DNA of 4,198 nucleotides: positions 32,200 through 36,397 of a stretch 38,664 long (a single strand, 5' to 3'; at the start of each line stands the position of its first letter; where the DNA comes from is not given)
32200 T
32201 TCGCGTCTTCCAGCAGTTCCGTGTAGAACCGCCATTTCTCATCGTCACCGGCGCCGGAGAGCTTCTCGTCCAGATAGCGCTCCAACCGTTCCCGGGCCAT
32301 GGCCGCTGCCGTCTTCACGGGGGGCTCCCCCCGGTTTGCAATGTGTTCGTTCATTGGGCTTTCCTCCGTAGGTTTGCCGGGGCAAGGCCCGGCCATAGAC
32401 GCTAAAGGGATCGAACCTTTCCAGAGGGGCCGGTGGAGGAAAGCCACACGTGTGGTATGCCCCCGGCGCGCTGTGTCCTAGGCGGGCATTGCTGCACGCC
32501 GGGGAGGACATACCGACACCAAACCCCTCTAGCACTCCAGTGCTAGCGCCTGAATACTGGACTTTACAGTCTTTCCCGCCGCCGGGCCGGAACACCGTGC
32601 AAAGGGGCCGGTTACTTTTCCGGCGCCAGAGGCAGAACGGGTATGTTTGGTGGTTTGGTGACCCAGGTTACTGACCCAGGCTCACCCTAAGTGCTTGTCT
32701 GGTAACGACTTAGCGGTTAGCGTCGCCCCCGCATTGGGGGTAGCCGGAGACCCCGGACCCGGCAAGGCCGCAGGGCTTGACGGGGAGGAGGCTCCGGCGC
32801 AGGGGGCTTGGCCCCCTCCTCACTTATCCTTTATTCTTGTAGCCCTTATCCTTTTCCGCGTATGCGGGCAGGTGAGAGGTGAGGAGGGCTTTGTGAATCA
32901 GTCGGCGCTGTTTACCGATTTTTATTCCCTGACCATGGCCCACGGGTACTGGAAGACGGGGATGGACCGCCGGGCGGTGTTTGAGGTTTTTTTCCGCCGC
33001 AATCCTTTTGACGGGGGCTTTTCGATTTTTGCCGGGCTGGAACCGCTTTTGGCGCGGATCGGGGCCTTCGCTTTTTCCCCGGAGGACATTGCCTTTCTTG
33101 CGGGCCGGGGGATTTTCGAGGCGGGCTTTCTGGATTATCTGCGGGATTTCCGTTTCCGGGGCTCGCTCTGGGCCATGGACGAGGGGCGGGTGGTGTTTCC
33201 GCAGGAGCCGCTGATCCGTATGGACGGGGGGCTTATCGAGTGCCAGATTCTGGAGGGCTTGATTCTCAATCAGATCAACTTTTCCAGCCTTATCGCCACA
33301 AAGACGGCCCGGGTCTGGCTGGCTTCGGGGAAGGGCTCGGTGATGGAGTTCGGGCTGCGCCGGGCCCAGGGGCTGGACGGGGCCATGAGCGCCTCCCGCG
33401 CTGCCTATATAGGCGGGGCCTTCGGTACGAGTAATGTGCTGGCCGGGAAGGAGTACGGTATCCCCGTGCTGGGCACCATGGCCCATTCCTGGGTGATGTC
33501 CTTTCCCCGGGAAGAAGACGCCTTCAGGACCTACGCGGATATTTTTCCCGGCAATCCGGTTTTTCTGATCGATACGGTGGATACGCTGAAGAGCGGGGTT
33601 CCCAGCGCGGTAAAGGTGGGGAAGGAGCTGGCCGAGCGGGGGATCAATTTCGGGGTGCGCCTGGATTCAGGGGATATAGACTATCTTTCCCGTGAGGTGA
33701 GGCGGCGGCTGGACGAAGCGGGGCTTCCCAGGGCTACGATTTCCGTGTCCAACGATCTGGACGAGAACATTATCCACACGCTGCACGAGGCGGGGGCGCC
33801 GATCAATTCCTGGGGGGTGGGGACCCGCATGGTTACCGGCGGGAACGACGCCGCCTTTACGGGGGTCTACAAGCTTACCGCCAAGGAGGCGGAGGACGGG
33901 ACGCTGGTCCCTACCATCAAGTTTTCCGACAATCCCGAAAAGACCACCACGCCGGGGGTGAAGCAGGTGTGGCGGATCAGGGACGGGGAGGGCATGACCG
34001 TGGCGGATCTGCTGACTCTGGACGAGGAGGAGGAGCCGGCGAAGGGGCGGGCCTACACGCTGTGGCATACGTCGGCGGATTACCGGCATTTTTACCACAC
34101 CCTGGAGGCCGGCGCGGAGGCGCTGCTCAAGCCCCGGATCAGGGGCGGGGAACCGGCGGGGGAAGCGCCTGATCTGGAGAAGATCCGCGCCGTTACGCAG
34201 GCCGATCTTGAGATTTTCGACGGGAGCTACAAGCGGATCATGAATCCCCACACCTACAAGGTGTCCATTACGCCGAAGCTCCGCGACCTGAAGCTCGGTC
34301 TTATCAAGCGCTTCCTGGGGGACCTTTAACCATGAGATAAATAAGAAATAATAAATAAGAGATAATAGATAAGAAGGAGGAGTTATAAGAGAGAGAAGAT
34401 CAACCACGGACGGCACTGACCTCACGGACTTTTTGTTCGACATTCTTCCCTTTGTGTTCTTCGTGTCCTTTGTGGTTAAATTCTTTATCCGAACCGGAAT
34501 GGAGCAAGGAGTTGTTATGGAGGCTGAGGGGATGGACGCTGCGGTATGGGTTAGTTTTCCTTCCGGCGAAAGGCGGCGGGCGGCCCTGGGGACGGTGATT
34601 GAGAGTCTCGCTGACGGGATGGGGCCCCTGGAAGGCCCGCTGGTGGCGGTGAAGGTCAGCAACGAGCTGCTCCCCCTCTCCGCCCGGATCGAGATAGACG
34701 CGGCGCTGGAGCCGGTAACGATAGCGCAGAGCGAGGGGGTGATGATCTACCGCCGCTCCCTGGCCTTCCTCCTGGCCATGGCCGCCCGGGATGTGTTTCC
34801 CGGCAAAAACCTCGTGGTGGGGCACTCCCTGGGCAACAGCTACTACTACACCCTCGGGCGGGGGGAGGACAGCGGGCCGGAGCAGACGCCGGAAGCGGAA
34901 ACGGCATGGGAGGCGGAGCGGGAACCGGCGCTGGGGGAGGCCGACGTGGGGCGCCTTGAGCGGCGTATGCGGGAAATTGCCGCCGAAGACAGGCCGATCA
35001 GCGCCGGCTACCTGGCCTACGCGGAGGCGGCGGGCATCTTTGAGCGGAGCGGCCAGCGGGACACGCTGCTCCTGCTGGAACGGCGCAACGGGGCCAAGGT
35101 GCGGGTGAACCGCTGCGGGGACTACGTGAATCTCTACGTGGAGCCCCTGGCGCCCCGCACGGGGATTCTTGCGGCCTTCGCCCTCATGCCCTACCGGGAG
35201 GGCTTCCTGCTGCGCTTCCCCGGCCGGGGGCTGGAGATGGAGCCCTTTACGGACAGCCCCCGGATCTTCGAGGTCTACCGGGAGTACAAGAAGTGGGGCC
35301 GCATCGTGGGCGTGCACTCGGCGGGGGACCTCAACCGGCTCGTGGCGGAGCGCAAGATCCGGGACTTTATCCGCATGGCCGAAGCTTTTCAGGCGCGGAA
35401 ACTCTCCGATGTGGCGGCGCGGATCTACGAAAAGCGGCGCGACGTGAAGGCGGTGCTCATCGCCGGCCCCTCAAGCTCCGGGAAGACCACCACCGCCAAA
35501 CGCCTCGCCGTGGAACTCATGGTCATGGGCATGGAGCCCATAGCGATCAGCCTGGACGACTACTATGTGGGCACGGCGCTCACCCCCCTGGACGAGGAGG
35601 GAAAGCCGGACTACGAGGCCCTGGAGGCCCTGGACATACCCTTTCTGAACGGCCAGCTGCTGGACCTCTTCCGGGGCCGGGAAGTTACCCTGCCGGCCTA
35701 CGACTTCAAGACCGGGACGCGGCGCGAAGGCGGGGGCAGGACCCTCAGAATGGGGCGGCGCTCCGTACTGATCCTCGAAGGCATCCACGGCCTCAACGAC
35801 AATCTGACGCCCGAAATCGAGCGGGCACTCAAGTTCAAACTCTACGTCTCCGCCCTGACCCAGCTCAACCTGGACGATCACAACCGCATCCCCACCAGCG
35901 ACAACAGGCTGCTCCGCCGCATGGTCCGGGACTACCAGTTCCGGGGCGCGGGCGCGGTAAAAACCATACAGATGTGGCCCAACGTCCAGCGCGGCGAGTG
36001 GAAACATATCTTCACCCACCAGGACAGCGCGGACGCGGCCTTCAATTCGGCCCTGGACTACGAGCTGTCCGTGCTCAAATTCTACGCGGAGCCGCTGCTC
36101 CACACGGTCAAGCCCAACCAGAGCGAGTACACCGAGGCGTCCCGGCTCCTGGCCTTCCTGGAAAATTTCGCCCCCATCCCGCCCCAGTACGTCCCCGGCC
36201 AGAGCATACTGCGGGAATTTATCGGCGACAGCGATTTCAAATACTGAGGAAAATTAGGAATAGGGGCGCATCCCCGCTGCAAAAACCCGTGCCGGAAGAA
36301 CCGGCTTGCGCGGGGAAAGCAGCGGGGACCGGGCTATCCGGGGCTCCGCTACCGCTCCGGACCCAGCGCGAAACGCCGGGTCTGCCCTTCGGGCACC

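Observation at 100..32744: Perfect 20-bp direct repeats plus matching arm-type motifs delimit a 32.6-kb integrative conjugative element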

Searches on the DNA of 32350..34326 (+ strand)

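Call 17: search_rna_families(source=window, start=32350, end=32900, threshold=evalue, max_evalue=10)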
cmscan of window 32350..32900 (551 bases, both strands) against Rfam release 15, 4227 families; matches with E-value up to 10: 5.
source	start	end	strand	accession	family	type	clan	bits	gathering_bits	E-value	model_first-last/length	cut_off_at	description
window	32751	32788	+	RF03537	Flavi_TBFV_SL6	Cis-reg;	-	16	38.3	0.54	1-45/45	no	Tick-borne Flavivirus short stem-loop SL6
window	32416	32501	-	RF03006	M23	Gene; sRNA;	-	15.6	41.2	3.7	1-53/53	no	M23 RNA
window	32773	32831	+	RF00802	mir-207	Gene; miRNA;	-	15.6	88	5.4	1-78/78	no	mir-207 microRNA precursor family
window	32360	32443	+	RF00464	mir-92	Gene; miRNA;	CL00137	15.2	47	0.82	1-80/80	no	mir-92 microRNA precursor family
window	32797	32857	-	RF01152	sR1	Gene; snRNA; snoRNA; CD-box;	-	11.1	45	2.6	1-57/57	no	Small nucleolar RNA sR1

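Call 61: search_rna_families(sources=[L002, L003, L005, L006, L008, L010, L011], threshold=gathering)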
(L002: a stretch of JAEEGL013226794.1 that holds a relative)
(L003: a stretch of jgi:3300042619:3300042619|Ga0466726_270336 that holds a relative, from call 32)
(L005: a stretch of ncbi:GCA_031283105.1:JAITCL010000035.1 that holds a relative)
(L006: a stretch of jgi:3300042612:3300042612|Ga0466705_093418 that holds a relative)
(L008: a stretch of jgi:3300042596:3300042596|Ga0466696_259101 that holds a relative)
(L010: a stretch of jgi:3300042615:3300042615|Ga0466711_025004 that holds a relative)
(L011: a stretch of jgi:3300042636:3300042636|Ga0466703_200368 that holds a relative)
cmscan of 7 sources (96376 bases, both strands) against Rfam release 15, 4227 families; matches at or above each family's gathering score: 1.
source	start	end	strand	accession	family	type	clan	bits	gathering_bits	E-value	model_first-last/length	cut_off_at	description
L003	1421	1503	-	RF00005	tRNA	Gene; tRNA;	CL00001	55.9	29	3.7e-09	1-71/71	no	tRNA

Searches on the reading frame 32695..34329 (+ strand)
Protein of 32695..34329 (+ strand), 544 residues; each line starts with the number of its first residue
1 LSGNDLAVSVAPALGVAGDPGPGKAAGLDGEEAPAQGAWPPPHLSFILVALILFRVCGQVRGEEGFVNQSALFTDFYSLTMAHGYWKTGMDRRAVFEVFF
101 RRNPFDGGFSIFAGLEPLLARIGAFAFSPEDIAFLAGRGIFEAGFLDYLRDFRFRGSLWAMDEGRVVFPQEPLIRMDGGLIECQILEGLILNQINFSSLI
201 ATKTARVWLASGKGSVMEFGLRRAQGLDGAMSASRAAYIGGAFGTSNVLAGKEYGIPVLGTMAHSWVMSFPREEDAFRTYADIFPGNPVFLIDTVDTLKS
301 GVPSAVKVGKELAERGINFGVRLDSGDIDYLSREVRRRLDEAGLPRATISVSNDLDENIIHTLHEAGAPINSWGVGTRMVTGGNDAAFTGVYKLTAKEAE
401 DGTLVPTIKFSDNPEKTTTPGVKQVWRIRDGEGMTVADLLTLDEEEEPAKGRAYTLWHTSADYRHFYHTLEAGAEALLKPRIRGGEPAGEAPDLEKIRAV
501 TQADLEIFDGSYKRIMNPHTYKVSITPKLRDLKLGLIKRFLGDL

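Call 13: search_protein_families(library=pfam, proteins=[window:32695-34329:+], max_evalue=0.01)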
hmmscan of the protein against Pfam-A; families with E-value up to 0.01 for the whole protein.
window:32695-34329:+ (544 aa): 4 families
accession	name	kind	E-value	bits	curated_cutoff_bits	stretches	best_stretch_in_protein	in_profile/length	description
PF17767.7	NAPRTase_N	-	7.3e-36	123.7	32.6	1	72-195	1-125/125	Nicotinate phosphoribosyltransferase (NAPRTase) N-terminal domain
PF17956.6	NAPRTase_C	-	1.1e-25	90.7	23.3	1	423-533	2-111/111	Nicotinate phosphoribosyltransferase C-terminal domain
PF04095.22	NAPRTase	-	2.5e-06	27.8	20.8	1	216-385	3-184/239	Nicotinate phosphoribosyltransferase (NAPRTase) family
PF02749.22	QRPTase_N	-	0.0029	18.2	27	0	130-198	22-82/82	Quinolinate phosphoribosyl transferase, N-terminal domain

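Call 18: find_encoding_contigs(protein=window:32893-34326:+, flank=10000, max_places=10)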
Protein seq(478 aa) (478 aa): no gene with exactly this product is on record in the collection.

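Call 30: find_homologous_proteins(query=window:32893-34326:+, max_evalue=1e-50)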
Query seq(478 aa) (478 aa): 7999 proteins with E <= 1e-50 among 8000 candidates; the best 120 are listed.
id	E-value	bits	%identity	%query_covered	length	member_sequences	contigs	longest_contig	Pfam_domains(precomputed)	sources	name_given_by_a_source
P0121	0.0e+0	1087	100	100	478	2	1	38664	PF04095.23,PF17767.8,PF17956.7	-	-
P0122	2.7e-260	882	80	100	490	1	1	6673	PF04095.23,PF17767.8,PF17956.7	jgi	jgi:nicotinate phosphoribosyltransferase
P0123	2.7e-251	852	79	100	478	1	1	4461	PF04095.23,PF17767.8,PF17956.7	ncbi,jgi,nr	ncbi:MAG: nicotinate phosphoribosyltransferase [Spirochaetaceae bacterium]|jgi:nicotinate phosphorib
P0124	3.5e-234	796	73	100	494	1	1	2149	PF04095.23,PF17767.8,PF17956.7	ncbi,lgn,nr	ncbi:nicotinate phosphoribosyltransferase [Spirochaetia bacterium]|nr:nicotinate phosphoribosyltrans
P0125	8.1e-233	792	73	100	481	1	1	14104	PF04095.23,PF17767.8,PF17956.7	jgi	jgi:nicotinate phosphoribosyltransferase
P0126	5.4e-230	782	72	100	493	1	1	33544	PF04095.23,PF17767.8,PF17956.7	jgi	jgi:nicotinate phosphoribosyltransferase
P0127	3.4e-229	780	73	100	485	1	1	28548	PF04095.23,PF17767.8,PF17956.7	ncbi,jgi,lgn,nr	ncbi:MAG: nicotinate phosphoribosyltransferase [Treponema sp.]|jgi:nicotinate phosphoribosyltransfer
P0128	5.5e-229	779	73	100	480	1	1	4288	PF04095.23,PF17767.8,PF17956.7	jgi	jgi:nicotinate phosphoribosyltransferase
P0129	9.2e-229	778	72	100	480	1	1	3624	PF04095.23,PF17767.8,PF17956.7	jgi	jgi:nicotinate phosphoribosyltransferase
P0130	3.0e-227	773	71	100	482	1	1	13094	PF04095.23,PF17767.8,PF17956.7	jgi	jgi:nicotinate phosphoribosyltransferase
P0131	4.5e-227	773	71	100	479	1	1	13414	PF04095.23,PF17767.8,PF17956.7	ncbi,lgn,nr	ncbi:nicotinate phosphoribosyltransferase [Spirochaetia bacterium]|nr:nicotinate phosphoribosyltrans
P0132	4.9e-227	772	73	100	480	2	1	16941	PF04095.23,PF17767.8,PF17956.7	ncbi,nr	ncbi:MAG: nicotinate phosphoribosyltransferase [Treponema sp.]|nr:nicotinate phosphoribosyltransfera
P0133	5.9e-227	772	72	100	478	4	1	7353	PF04095.23,PF17767.8,PF17956.7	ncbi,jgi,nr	ncbi:MAG: nicotinate phosphoribosyltransferase [Treponema sp.]|jgi:nicotinate phosphoribosyltransfer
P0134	6.5e-227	772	71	100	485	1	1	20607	PF04095.23,PF17767.8,PF17956.7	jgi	jgi:nicotinate phosphoribosyltransferase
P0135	2.2e-226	770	71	99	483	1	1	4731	PF04095.23,PF17767.8,PF17956.7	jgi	jgi:nicotinate phosphoribosyltransferase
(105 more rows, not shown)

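Call 32: find_encoding_contigs(protein=P0122, flank=6000, max_places=3)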
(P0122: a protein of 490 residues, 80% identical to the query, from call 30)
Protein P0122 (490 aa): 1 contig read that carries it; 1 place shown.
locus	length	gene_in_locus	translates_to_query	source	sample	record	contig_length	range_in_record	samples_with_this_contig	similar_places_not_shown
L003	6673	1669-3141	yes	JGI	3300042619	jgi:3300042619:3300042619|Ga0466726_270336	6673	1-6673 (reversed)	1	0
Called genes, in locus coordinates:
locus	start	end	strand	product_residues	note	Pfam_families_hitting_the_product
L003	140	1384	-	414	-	PF00027:cNMP_binding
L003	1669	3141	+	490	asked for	PF17767:NAPRTase_N, PF04095:NAPRTase (weak), PF17956:NAPRTase_C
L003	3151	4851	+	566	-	PF20720:nSTAND3 (faint), PF00485:PRK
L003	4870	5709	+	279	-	PF05681:Fumerase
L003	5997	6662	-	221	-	-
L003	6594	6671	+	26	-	?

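Call 33: find_encoding_contigs(protein=P0123, flank=6000, max_places=3)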
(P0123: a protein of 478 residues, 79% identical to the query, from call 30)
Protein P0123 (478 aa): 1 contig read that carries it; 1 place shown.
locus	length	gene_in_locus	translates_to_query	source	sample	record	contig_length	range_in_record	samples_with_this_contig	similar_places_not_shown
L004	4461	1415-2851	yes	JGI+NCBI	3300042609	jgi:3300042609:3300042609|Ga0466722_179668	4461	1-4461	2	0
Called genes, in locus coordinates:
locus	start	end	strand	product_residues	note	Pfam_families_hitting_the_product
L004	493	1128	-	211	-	PF03848:TehB, PF01739:CheR (faint), PF13489:Methyltransf_23, PF02353:CMAS (weak), PF13847:Methyltransf_31, PF08241:Methyltransf_11, PF08242:Methyltransf_12, PF13649:Methyltransf_25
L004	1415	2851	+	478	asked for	PF17767:NAPRTase_N, PF04095:NAPRTase (faint), PF17956:NAPRTase_C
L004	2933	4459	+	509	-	PF00485:PRK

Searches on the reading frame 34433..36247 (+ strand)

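Call 13: search_protein_families(library=pfam, proteins=[window:34433-36247:+], max_evalue=0.01)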
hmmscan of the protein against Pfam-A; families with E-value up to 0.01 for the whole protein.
window:34433-36247:+ (604 aa): 3 families
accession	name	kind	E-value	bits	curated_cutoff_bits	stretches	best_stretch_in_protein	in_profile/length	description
PF00485.24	PRK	-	9.8e-13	48.8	22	1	343-539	4-189/196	Phosphoribulokinase / Uridine kinase family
PF20720.3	nSTAND3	-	3e-05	24.2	27.2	1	331-373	10-52/155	Novel STAND NTPase 3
PF06414.18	Zeta_toxin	-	0.0045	16.9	22.3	1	332-377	10-54/199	Zeta toxin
